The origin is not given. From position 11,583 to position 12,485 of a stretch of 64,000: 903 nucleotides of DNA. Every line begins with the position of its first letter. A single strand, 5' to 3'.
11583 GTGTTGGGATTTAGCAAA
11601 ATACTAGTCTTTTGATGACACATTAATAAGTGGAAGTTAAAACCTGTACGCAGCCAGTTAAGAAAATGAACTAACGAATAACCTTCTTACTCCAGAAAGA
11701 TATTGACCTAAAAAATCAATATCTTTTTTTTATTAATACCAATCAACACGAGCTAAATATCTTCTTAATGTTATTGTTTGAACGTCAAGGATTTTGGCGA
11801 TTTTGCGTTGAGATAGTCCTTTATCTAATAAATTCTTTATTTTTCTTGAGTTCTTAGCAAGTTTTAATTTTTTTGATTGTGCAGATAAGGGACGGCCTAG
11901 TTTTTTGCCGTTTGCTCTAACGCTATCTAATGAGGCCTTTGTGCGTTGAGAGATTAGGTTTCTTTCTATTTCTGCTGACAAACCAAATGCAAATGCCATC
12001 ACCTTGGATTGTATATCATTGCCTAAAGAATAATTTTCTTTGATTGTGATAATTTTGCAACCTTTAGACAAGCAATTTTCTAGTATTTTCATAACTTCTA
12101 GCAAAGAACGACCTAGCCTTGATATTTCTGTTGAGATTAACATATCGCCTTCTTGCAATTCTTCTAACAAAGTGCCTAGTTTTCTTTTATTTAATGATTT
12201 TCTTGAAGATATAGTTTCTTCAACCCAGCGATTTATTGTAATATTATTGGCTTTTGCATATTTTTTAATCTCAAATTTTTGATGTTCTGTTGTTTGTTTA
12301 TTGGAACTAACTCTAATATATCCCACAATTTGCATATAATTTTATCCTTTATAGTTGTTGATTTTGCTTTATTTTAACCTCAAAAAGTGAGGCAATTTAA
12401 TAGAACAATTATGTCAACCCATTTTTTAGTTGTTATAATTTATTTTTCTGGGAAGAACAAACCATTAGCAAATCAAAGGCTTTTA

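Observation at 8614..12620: tRNA-Gln-associated mini-island (hypothetical gene, NYN nuclease-like gene, small serine recombinase) with phased TGACACA iterons, abutting the autotransporter promoter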

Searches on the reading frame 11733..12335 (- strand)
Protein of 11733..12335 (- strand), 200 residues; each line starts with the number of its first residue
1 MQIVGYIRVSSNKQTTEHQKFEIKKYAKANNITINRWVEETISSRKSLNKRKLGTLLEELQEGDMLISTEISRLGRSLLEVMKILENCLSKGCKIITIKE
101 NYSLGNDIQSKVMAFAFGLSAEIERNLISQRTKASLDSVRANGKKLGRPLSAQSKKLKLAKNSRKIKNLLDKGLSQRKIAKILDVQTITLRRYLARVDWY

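Call 4: search_protein_families(library=pfam, proteins=[window:11733-12335:-], max_evalue=0.01)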
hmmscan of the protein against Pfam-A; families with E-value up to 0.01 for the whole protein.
window:11733-12335:- (200 aa): 3 families
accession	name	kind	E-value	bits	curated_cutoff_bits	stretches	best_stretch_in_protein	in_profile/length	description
PF00239.26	Resolvase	-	9.2e-35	120.3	23.3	1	3-145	1-145/145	Resolvase, N terminal domain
PF13936.12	HTH_38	-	0.00037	20.6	27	1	165-196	12-43/44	Helix-turn-helix domain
PF13384.12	HTH_23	-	0.002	18.4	24.6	1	169-196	13-40/50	Homeodomain-like domain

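Call 12: find_encoding_contigs(protein=window:11733-12335:-, flank=10000, max_places=10)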
Protein window:11733-12335:- (200 aa): 2 contigs read that carry it; 2 places shown.
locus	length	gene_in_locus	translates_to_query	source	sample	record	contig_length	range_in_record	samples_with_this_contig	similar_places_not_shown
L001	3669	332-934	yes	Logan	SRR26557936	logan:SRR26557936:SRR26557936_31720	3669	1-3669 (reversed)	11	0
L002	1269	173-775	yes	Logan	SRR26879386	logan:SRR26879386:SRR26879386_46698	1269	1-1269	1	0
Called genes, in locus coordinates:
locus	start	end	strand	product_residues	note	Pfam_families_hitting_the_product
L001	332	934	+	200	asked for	PF00239:Resolvase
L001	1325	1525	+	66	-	-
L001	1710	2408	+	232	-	PF01936:NYN (weak)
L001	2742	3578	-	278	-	-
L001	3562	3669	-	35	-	?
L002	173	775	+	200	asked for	PF00239:Resolvase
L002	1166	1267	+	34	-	?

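Call 15: find_homologous_proteins(query=window:11733-12335:-, max_evalue=1e-10)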
Query window:11733-12335:- (200 aa): 8000 proteins with E <= 1e-10 among 8000 candidates; the best 120 are listed.
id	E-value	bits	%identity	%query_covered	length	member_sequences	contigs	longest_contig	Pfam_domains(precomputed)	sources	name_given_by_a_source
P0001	1.7e-118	411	100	100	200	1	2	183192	PF00239.27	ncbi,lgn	ncbi:MAG: recombinase family protein [Alphaproteobacteria bacterium]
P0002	3.3e-115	400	98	100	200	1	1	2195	PF00239.27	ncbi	-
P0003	5.6e-89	315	74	100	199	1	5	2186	PF00239.27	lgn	-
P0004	1.6e-88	313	75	100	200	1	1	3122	PF00239.27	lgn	-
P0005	1.6e-88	313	73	100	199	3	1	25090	PF00239.27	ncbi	-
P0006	3.8e-88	312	73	100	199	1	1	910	PF00239.27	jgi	-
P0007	4.5e-88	312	71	100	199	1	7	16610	PF00239.27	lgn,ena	-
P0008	4.8e-88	312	73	100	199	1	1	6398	PF00239.27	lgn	-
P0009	5.3e-88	312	74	100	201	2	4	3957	PF00239.27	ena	-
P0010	9.5e-88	311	74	100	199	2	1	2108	PF00239.27,PF13551.13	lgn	-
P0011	2.8e-87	309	72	100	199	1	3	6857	PF00239.27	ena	-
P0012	3.5e-87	309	71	100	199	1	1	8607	PF00239.27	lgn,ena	-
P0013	3.9e-87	309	74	100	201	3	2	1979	PF00239.27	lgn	-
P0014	4.2e-87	309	73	100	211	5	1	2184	PF00239.27,PF13936.13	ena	-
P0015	4.5e-87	309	75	100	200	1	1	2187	PF00239.27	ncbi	-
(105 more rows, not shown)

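Call 16: search_solved_structures(query=window:11733-12335:-, max_evalue=0.00001, show_alignments=2)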
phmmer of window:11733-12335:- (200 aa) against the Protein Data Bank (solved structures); distinct sequences matched with E-value up to 0.00001: 9.
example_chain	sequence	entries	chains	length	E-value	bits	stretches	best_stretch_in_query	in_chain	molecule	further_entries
4m6f_A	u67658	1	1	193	6.2e-14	55.8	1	3-191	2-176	DNA-invertase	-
3uj3_X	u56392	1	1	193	4e-13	53.2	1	3-191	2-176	DNA-invertase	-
5cy1_A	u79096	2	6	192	2.9e-09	40.6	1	1-152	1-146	Transposon Tn3 resolvase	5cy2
1gdt_A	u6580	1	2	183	4.3e-09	40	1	1-187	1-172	PROTEIN (GAMMA DELTA RESOLVASE)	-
1zr2_A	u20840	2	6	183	5.1e-09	39.8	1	1-187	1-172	Transposon gamma-delta resolvase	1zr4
2gm4_A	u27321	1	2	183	2.3e-08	37.7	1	1-187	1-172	Transposon gamma-delta resolvase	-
1gdr_A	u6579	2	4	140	5.9e-08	36.3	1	1-143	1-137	GAMMA DELTA-RESOLVASE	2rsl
2r0q_C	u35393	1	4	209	6.3e-07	33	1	3-191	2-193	Putative transposon Tn552 DNA-invertase bin3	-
2gm5_A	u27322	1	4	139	5e-06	30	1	3-134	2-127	Transposon gamma-delta resolvase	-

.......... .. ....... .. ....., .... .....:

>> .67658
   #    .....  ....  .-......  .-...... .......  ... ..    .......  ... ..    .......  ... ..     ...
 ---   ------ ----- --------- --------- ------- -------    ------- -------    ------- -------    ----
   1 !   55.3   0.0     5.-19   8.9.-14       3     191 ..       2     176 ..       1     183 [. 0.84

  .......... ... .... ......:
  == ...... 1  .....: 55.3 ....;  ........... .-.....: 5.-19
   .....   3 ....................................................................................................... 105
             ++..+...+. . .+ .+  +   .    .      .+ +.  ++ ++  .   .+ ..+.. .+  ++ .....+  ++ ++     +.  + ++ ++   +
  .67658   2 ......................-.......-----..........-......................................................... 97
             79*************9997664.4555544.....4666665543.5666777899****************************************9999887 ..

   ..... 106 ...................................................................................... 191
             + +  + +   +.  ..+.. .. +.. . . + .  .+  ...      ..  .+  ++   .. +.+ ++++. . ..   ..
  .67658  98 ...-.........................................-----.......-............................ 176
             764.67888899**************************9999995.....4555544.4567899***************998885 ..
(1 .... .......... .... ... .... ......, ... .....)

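Call 18: search_protein_families(library=ncbifam, proteins=[window:11733-12335:-], max_evalue=0.01)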
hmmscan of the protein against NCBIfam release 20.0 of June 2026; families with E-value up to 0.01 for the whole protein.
window:11733-12335:- (200 aa): 8 families
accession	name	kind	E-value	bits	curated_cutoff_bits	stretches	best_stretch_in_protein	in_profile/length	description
NF009949.0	PRK13413.1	equivalog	3.6e-79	265.2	272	1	3-196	2-195/203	master DNA invertase Mpi family serine-type recombinase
NF041201.1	recomb_XisF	equivalog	3.6e-12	46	375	1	3-181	1-182/465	fdxN element excision recombinase XisF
NF033518.0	transpos_IS607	equivalog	4.2e-08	32.9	110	1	2-101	55-156/187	IS607 family transposase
NF047344.1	SCCmet_CcrA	equivalog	4e-07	29.5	700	1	2-144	3-147/442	cassette chromosome recombinase CcrA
NF047347.1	SCCmet_CcrC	equivalog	4.2e-07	28.8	900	1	18-150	26-161/558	cassette chromosome recombinase CcrC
NF047343.1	SCCmet_CcrB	equivalog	6.4e-07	28.4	900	1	3-130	9-142/542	cassette chromosome recombinase CcrB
NF049883.1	resolv_YneB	equivalog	5.4e-05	22.8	175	1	4-183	3-189/211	YneB family resolvase-like protein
TIGR04323.1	SpoChoClust_1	subfamily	7.6e-05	22.7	55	1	10-106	12-105/122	LIC12192 family sporadic carbohydrate cluster protein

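Call 20: find_encoding_contigs(protein=P0002, flank=10000, max_places=6)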
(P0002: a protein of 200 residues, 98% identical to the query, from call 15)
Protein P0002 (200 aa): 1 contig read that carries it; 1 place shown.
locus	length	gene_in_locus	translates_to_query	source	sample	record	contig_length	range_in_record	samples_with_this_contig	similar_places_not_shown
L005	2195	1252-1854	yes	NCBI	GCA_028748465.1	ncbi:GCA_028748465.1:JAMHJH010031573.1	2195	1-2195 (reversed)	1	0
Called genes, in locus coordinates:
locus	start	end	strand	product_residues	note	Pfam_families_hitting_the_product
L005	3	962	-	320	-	?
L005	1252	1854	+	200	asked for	PF00239:Resolvase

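Call 21: find_encoding_contigs(protein=P0015, flank=10000, max_places=6)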
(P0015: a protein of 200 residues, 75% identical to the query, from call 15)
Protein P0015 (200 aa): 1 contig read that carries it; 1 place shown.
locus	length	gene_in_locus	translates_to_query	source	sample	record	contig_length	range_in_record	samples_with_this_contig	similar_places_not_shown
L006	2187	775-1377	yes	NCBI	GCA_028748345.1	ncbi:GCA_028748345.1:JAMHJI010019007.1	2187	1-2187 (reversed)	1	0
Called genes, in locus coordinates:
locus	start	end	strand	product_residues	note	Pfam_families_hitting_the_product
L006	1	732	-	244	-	?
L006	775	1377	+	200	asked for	PF00239:Resolvase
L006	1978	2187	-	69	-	?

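Call 26: find_related_loci(query=window:11733-12335:-, collection=genome_contigs, flank=10000)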
Query window:11733-12335:- (200 aa) in genome_contigs; peptide patterns used: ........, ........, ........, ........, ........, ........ (x = any residue, [..] = any of these).
565 stretches matched a pattern; 133 encode a relative of the query (tblastn E <= 1e-3); the best 80 are kept; 80 distinct loci.
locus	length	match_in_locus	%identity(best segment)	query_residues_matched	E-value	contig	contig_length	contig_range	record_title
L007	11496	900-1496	73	1-199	5e-99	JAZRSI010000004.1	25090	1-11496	MAG: Candidatus Enterousia sp. isolate T1900045347_YK20190037.MAGScoT_cleanbin_000032 SGB_6723_k141_1438460, whole genom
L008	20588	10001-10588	76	1-196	1e-96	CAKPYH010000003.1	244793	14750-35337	MAG: uncultured Alphaproteobacteria bacterium isolate REFINED_METABAT215_TOP10_CONTIGS_1500_ASSEMBLY_K77_MERGED__Nepal_M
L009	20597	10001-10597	72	1-199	7e-97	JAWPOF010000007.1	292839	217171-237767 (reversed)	MAG: Alphaproteobacteria bacterium isolate KG228-117 k141_151046, whole genome shotgun sequence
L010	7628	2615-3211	72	1-199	2e-96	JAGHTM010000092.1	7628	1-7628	MAG: Candidatus Enterousia merdequi isolate E3_MB2_90 c_000000041807, whole genome shotgun sequence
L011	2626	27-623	71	1-199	2e-98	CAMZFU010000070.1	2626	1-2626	MAG TPA_asm: uncultured proteobacterium isolate SRR10912535_bin.38_metaWRAP_v1.3_MAG genome assembly, contig: ERZ1421001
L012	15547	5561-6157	71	1-199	7e-96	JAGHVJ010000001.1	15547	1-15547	MAG: Candidatus Enterousia onthequi isolate E5_MB2_19 c_000001306132, whole genome shotgun sequence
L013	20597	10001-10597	71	1-199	1e-95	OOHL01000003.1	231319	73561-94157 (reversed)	uncultured proteobacterium isolate RUG653 genome assembly, contig: scaffold_136, whole genome shotgun sequence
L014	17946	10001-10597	70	1-199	2e-95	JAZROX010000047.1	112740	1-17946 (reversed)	MAG: Candidatus Enterousia sp. isolate T1900045382_YK20190072.MAGScoT_cleanbin_000029 SGB_6903_k141_41232, whole genome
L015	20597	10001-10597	70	1-199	5e-95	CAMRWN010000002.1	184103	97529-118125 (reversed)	MAG TPA_asm: uncultured Alphaproteobacteria bacterium isolate SRR13573576_bin.40_metawrap_v1.3_MAG genome assembly, cont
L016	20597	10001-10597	72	1-199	7e-95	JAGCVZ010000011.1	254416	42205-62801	MAG: Alphaproteobacteria bacterium isolate RGIG10173 Yak_Rumen-4__c1771960, whole genome shotgun sequence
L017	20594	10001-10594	74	1-198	6e-95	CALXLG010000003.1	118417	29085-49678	MAG: uncultured Alphaproteobacteria bacterium isolate BRZ_FN__bin24 genome assembly, contig: BRZ_FN__NODE_132_length_118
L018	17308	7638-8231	73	1-198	6e-95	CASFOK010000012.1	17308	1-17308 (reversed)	uncultured proteobacterium isolate SI.B28.metabat-bins.76 genome assembly, contig: SI.B28.metabat-bins.76.fa_k141_285489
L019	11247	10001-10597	72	1-199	7e-95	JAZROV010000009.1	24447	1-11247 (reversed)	MAG: Candidatus Enterousia sp. isolate T1900045386_YK20190076.MAGScoT_cleanbin_000013 SGB_6911_k141_3688195, whole genom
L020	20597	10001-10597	70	1-199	7e-95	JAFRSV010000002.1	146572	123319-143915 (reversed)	MAG: Alphaproteobacteria bacterium isolate RGIG2769 Goat_Omasum-5__c95914, whole genome shotgun sequence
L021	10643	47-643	68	1-199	8e-95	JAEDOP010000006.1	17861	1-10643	MAG: Alphaproteobacteria bacterium isolate MAG321 NODE_2331_length_17861_cov_4.160845, whole genome shotgun sequence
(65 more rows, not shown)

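Call 54: search_protein_families(library=padloc, proteins=[window:11733-12335:-], max_evalue=0.01)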
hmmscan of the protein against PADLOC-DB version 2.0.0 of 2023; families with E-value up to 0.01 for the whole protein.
window:11733-12335:- (200 aa): 0 families

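Call 82: search_dna_similar(query=window:11733-12335:-, collection=plasmids, mode=protein, max_rows=12)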
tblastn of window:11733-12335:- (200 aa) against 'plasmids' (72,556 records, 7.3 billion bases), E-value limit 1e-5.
The search stops at 5000 records and this limit was reached: more records match than are counted here, and every count below describes the 5000 best-scoring records only.
Records with a match: at least 5000; places in all: 7787; records where one place covers at least 80% of the query: 2424.
Best place of each record, by identity: <60% 5000.
By first word of the organism name: Klebsiella 978; Escherichia 729; Staphylococcus 274; Campylobacter 210; Bacillus 206; Enterococcus 187; Enterobacter 178; Pseudomonas 172; Clostridium 169; Agrobacterium 126; and 279 more.
By predicted mobility (MOB-suite, as given by PLSDB): non-mobilizable 2332; conjugative 1860; mobilizable 808.
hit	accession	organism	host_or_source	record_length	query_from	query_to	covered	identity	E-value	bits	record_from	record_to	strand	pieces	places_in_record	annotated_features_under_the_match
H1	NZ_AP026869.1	Aureispira anguillae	Anguilla japonica,Standard,head of ...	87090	3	194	96%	56.3%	1e-56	199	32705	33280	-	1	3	master DNA invertase Mpi family serine-type recombinase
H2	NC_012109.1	Desulforapulum autotrophicum HRM2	-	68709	3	194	96%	51.6%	1e-52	187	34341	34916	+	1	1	master DNA invertase Mpi family serine-type recombinase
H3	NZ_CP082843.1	Prevotella nigrescens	-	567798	3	195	97%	51.0%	8e-53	188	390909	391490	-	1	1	master DNA invertase Mpi family serine-type recombinase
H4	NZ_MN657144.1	Pedobacter sp.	-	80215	1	194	97%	48.5%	1e-50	181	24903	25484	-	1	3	master DNA invertase Mpi family serine-type recombinase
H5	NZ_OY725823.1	Parabacteroides distasonis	-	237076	3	194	96%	49.0%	2e-51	184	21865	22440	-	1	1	master DNA invertase Mpi family serine-type recombinase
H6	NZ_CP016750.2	Lactococcus cremoris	Single cell,Dairy fermentation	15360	3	197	98%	48.0%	2e-51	184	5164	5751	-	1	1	master DNA invertase Mpi family serine-type recombinase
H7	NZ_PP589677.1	Lactococcus sp.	Bacterial culture,Dairy environment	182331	3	197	98%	48.0%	2e-51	184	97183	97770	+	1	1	master DNA invertase Mpi family serine-type recombinase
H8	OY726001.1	Phocaeicola massiliensis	-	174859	3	196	97%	47.4%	4e-46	169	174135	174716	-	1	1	record has no annotation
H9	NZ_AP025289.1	Treponema saccharophilum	-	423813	5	194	95%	47.4%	2e-48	175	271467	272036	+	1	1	master DNA invertase Mpi family serine-type recombinase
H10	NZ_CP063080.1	Campylobacter peloridis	Shellfish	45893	3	198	98%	44.9%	3e-43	160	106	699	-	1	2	recombinase family protein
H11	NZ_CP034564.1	Flammeovirga pectinis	mono bacterial isolate,scallop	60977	16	194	90%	49.2%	6e-46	168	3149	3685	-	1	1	none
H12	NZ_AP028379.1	Campylobacter lari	Homo sapiens,feces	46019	1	194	97%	44.9%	6e-43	160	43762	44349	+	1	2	recombinase family protein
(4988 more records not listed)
